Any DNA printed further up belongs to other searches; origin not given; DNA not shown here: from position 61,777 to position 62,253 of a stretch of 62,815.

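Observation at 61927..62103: Second precursor carries two Cys and several charged residues in the putative core, although no heterocyclase is visible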

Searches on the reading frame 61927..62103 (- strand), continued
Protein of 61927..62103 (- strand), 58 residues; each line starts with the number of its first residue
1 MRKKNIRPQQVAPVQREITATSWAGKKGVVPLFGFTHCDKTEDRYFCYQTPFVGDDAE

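Call 38: find_homologous_proteins(query=A1, max_evalue=0.001)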
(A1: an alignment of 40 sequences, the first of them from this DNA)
Query A1 (40 sequences) (58 aa, profile of the alignment): 1493 proteins with E <= 0.001 among 2112 candidates; the best 120 are listed.
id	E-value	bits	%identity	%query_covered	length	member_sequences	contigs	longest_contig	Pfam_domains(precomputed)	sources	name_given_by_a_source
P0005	6.8e-21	92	52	100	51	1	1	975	PF19158.6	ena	-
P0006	1.1e-20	92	48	100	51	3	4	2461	PF19158.6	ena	-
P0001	1.2e-20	92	90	100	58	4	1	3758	PF19158.6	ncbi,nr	ncbi:MAG TPA: anacyclamide/piricyclamide family prenylated cyclic peptide [Kamptonema sp.]|nr:anacyc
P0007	1.3e-20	91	47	100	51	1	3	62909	PF19158.6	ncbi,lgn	ncbi:MAG: anacyclamide/piricyclamide family prenylated cyclic peptide [Pseudanabaena sp. ELA645]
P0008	1.6e-20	91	55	100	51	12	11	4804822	PF19158.6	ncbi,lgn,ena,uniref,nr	ncbi:anacyclamide/piricyclamide family prenylated cyclic peptide [Planktothrix agardhii 1029]|uniref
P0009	1.7e-20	91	52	100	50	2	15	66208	PF19158.6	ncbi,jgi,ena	-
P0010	1.7e-20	91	53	100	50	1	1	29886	PF19158.6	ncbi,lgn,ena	-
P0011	1.8e-20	91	52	100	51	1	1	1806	PF19158.6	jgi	jgi:prenylated cyclic peptide (anacyclamide/piricyclamide family)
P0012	1.8e-20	91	48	100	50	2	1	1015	PF19158.6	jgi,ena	-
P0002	2.0e-20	91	71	100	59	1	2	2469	PF19158.6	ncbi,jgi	jgi:prenylated cyclic peptide (anacyclamide/piricyclamide family)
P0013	2.0e-20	91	52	100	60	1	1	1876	PF19158.6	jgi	jgi:prenylated cyclic peptide (anacyclamide/piricyclamide family)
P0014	2.5e-20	91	47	100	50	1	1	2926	PF19158.6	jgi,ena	jgi:prenylated cyclic peptide (anacyclamide/piricyclamide family)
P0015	2.7e-20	90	47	100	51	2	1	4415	PF19158.6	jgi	-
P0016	3.0e-20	90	48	100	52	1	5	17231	PF19158.6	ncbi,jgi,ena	jgi:prenylated cyclic peptide (anacyclamide/piricyclamide family)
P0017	3.2e-20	90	47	100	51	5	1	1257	PF19158.6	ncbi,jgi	jgi:prenylated cyclic peptide (anacyclamide/piricyclamide family)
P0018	3.2e-20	90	47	100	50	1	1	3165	PF19158.6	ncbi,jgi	jgi:prenylated cyclic peptide (anacyclamide/piricyclamide family)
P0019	3.3e-20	90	47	100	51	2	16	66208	PF19158.6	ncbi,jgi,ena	-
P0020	3.3e-20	90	48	100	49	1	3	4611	PF19158.6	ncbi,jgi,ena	jgi:prenylated cyclic peptide (anacyclamide/piricyclamide family)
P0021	3.5e-20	90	48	100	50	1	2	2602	PF19158.6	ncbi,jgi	jgi:prenylated cyclic peptide (anacyclamide/piricyclamide family)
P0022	3.6e-20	90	53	100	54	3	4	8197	PF19158.6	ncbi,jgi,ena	ncbi:MAG: anacyclamide/piricyclamide family prenylated cyclic peptide [Pseudanabaena sp.]|jgi:prenyl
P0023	4.0e-20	90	52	100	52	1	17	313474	PF19158.6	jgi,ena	jgi:prenylated cyclic peptide (anacyclamide/piricyclamide family)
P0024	4.2e-20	90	48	100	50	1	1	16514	PF19158.6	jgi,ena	jgi:prenylated cyclic peptide (anacyclamide/piricyclamide family)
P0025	4.2e-20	90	47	100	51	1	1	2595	PF19158.6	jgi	jgi:prenylated cyclic peptide (anacyclamide/piricyclamide family)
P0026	4.6e-20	90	47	100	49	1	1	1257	PF19158.6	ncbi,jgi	jgi:prenylated cyclic peptide (anacyclamide/piricyclamide family)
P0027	4.8e-20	90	53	100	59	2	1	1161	PF19158.6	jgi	jgi:prenylated cyclic peptide (anacyclamide/piricyclamide family)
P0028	4.9e-20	90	53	100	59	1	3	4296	PF19158.6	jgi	jgi:prenylated cyclic peptide (anacyclamide/piricyclamide family)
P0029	5.2e-20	90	52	100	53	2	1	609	PF19158.6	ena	-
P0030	5.4e-20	89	47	100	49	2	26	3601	PF19158.6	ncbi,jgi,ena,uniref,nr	ncbi:MAG: anacyclamide/piricyclamide family prenylated cyclic peptide [Microcystis aeruginosa L111-0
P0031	5.5e-20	89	53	100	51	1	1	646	PF19158.6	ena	-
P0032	5.9e-20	89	55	100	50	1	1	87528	PF19158.6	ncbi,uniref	ncbi:anacyclamide/piricyclamide family prenylated cyclic peptide [Floridanema evergladense]|uniref:A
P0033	6.2e-20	89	48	100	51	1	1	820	PF19158.6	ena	-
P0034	6.6e-20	89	50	100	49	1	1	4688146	PF19158.6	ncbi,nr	ncbi:anacyclamide/piricyclamide family prenylated cyclic peptide [Planktothrix agardhii]|nr:anacycla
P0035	6.6e-20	89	57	100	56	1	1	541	PF19158.6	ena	-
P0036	7.2e-20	89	47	100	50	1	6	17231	PF19158.6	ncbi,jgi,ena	jgi:prenylated cyclic peptide (anacyclamide/piricyclamide family)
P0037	7.6e-20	89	56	100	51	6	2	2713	PF19158.6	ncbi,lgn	-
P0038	7.6e-20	89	48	100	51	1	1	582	PF19158.6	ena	-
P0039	7.8e-20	89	48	100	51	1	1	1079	PF19158.6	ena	-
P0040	7.8e-20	89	50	100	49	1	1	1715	PF19158.6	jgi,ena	jgi:prenylated cyclic peptide (anacyclamide/piricyclamide family)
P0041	8.3e-20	89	50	100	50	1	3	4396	PF19158.6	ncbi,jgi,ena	jgi:prenylated cyclic peptide (anacyclamide/piricyclamide family)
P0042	8.5e-20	89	51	100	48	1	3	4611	PF19158.6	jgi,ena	jgi:prenylated cyclic peptide (anacyclamide/piricyclamide family)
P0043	9.1e-20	89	50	100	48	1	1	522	PF19158.6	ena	-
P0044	9.4e-20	89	44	100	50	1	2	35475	PF19158.6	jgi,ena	jgi:prenylated cyclic peptide (anacyclamide/piricyclamide family)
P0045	9.7e-20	89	51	100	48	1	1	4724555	PF19158.6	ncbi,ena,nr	ncbi:anacyclamide/piricyclamide family prenylated cyclic peptide [Planktothrix agardhii]|nr:anacycla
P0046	1.0e-19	89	50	100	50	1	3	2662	PF19158.6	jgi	jgi:prenylated cyclic peptide (anacyclamide/piricyclamide family)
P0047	1.1e-19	89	50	100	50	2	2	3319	PF19158.6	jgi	jgi:prenylated cyclic peptide (anacyclamide/piricyclamide family)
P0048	1.1e-19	88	52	100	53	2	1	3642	PF19158.6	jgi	-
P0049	1.1e-19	88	47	100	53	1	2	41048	PF19158.6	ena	-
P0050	1.1e-19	88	48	100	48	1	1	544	PF19158.6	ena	-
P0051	1.3e-19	88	50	100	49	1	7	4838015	PF19158.6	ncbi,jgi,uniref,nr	ncbi:anacyclamide/piricyclamide family prenylated cyclic peptide [Planktothrix agardhii]|uniref:AcyP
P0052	1.3e-19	88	47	100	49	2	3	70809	PF19158.6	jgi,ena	jgi:hypothetical protein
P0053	1.3e-19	88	48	100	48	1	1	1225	PF19158.6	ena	-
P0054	1.3e-19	88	47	100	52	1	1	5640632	PF19158.6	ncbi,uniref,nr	ncbi:anacyclamide/piricyclamide family prenylated cyclic peptide [Planktothrix agardhii]|uniref:anac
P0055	1.3e-19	88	48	100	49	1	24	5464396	PF19158.6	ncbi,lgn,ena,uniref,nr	ncbi:anacyclamide/piricyclamide family prenylated cyclic peptide [Planktothrix rubescens]|uniref:Pre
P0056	1.4e-19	88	47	100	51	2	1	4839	PF19158.6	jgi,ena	jgi:prenylated cyclic peptide (anacyclamide/piricyclamide family)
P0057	1.4e-19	88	45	100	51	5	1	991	PF19158.6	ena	-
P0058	1.4e-19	88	47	100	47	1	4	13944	PF19158.6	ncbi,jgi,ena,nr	ncbi:MAG TPA: anacyclamide/piricyclamide family prenylated cyclic peptide [Planktothrix sp. UBA8407]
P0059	1.4e-19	88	55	100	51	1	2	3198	PF19158.6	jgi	jgi:prenylated cyclic peptide (anacyclamide/piricyclamide family)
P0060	1.4e-19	88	45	100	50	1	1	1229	PF19158.6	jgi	jgi:prenylated cyclic peptide (anacyclamide/piricyclamide family)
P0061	1.5e-19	88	49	100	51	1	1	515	PF19158.6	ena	-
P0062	1.5e-19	88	50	100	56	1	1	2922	PF19158.6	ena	-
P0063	1.6e-19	88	47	100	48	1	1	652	PF19158.6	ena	-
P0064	1.6e-19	88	50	100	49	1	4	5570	PF19158.6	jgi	jgi:prenylated cyclic peptide (anacyclamide/piricyclamide family)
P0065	1.6e-19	88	52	100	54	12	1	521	PF19158.6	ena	-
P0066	1.6e-19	88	48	100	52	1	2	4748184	PF19158.6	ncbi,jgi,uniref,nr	ncbi:Cyanobactin peptide [Planktothrix agardhii]|jgi:prenylated cyclic peptide (anacyclamide/piricyc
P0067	1.6e-19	88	50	100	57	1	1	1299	PF19158.6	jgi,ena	-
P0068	1.7e-19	88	45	100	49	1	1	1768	PF19158.6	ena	-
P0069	1.7e-19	88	44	100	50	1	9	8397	PF19158.6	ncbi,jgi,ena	jgi:prenylated cyclic peptide (anacyclamide/piricyclamide family)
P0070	1.7e-19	88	47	100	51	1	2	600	PF19158.6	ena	-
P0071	1.8e-19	88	50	100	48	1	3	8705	PF19158.6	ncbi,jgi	jgi:prenylated cyclic peptide (anacyclamide/piricyclamide family)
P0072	1.8e-19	88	50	100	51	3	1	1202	PF19158.6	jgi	-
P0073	1.8e-19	88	48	100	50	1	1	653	PF19158.6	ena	-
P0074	1.8e-19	88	50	100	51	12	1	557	PF19158.6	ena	-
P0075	1.8e-19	88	53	100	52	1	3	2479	PF19158.6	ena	-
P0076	1.8e-19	88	47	100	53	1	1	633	PF19158.6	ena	-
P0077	1.9e-19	88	47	100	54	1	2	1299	PF19158.6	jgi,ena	jgi:prenylated cyclic peptide (anacyclamide/piricyclamide family)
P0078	1.9e-19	88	48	100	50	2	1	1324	PF19158.6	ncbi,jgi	-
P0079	1.9e-19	88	47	100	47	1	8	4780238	PF19158.6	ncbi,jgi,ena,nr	ncbi:Cyanobactin peptide [Planktothrix agardhii]|jgi:prenylated cyclic peptide (anacyclamide/piricyc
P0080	1.9e-19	88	45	100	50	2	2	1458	PF19158.6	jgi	-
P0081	2.0e-19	88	50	100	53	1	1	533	PF19158.6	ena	-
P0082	2.1e-19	88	48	100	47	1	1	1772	PF19158.6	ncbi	-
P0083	2.1e-19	88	45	100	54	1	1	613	PF19158.6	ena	-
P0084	2.1e-19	88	50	100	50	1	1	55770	PF19158.6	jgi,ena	jgi:prenylated cyclic peptide (anacyclamide/piricyclamide family)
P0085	2.3e-19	87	50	100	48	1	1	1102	PF19158.6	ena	-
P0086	2.3e-19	87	50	100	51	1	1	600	PF19158.6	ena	-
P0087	2.3e-19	87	52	100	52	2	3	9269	PF19158.6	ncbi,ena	-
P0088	2.3e-19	87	48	100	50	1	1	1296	PF19158.6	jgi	-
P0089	2.4e-19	87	47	100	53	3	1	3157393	PF19158.6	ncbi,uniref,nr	ncbi:anacyclamide/piricyclamide family prenylated cyclic peptide [Planktothrix rubescens]|uniref:ana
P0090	2.4e-19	87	49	100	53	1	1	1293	PF19158.6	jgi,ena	-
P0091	2.5e-19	87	47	100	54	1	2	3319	PF19158.6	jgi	jgi:prenylated cyclic peptide (anacyclamide/piricyclamide family)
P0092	2.5e-19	87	53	100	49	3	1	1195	PF19158.6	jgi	jgi:prenylated cyclic peptide (anacyclamide/piricyclamide family)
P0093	2.5e-19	87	48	100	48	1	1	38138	PF19158.6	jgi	jgi:prenylated cyclic peptide (anacyclamide/piricyclamide family)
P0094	2.6e-19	87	45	100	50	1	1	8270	PF19158.6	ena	-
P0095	2.6e-19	87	47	100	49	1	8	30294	PF19158.6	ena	-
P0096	2.6e-19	87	47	100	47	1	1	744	PF19158.6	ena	-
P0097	2.7e-19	87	48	100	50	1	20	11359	PF19158.6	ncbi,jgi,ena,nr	ncbi:MAG: anacyclamide/piricyclamide family prenylated cyclic peptide [Microcystis aeruginosa W13-18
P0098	2.7e-19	87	49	100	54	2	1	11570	PF19158.6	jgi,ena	jgi:prenylated cyclic peptide (anacyclamide/piricyclamide family)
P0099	2.8e-19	87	53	100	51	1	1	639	PF19158.6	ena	-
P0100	2.8e-19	87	47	100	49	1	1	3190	PF19158.6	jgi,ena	jgi:prenylated cyclic peptide (anacyclamide/piricyclamide family)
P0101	2.8e-19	87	48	100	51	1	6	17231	PF19158.6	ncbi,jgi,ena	jgi:prenylated cyclic peptide (anacyclamide/piricyclamide family)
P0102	2.8e-19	87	47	100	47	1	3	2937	PF19158.6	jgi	jgi:prenylated cyclic peptide (anacyclamide/piricyclamide family)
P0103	2.9e-19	87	47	100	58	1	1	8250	PF19158.6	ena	-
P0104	2.9e-19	87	52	100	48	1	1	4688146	PF19158.6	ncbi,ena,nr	ncbi:anacyclamide/piricyclamide family prenylated cyclic peptide [Planktothrix agardhii]|nr:anacycla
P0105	2.9e-19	87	45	100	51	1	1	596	PF19158.6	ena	-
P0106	3.0e-19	87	43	100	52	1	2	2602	PF19158.6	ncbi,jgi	jgi:prenylated cyclic peptide (anacyclamide/piricyclamide family)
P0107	3.0e-19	87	50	100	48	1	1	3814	PF19158.6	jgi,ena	jgi:prenylated cyclic peptide (anacyclamide/piricyclamide family)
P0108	3.0e-19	87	50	100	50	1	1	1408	PF19158.6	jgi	jgi:prenylated cyclic peptide (anacyclamide/piricyclamide family)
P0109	3.0e-19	87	48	100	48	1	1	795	PF19158.6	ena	-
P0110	3.1e-19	87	50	100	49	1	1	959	PF19158.6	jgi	jgi:prenylated cyclic peptide (anacyclamide/piricyclamide family)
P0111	3.1e-19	87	59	100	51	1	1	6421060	PF19158.6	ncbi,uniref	ncbi:anacyclamide/piricyclamide family prenylated cyclic peptide [Nostoc sp. UHCC 0870]|uniref:anacy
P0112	3.2e-19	87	52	100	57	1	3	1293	PF19158.6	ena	-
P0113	3.2e-19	87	47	100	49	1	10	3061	PF19158.6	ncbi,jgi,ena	jgi:prenylated cyclic peptide (anacyclamide/piricyclamide family)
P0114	3.2e-19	87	48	100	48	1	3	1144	PF19158.6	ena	-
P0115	3.2e-19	87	52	100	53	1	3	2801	PF19158.6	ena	-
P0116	3.2e-19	87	48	100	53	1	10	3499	PF19158.6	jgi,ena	jgi:prenylated cyclic peptide (anacyclamide/piricyclamide family)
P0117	3.2e-19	87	47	100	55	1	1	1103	PF19158.6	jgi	jgi:prenylated cyclic peptide (anacyclamide/piricyclamide family)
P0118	3.2e-19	87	50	100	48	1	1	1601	PF19158.6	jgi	jgi:prenylated cyclic peptide (anacyclamide/piricyclamide family)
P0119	3.3e-19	87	45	100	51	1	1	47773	PF19158.6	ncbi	-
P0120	3.3e-19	87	52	100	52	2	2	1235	PF19158.6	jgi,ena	jgi:prenylated cyclic peptide (anacyclamide/piricyclamide family)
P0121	3.4e-19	87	50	100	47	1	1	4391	PF19158.6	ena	-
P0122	3.5e-19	87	47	100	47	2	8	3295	PF19158.6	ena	-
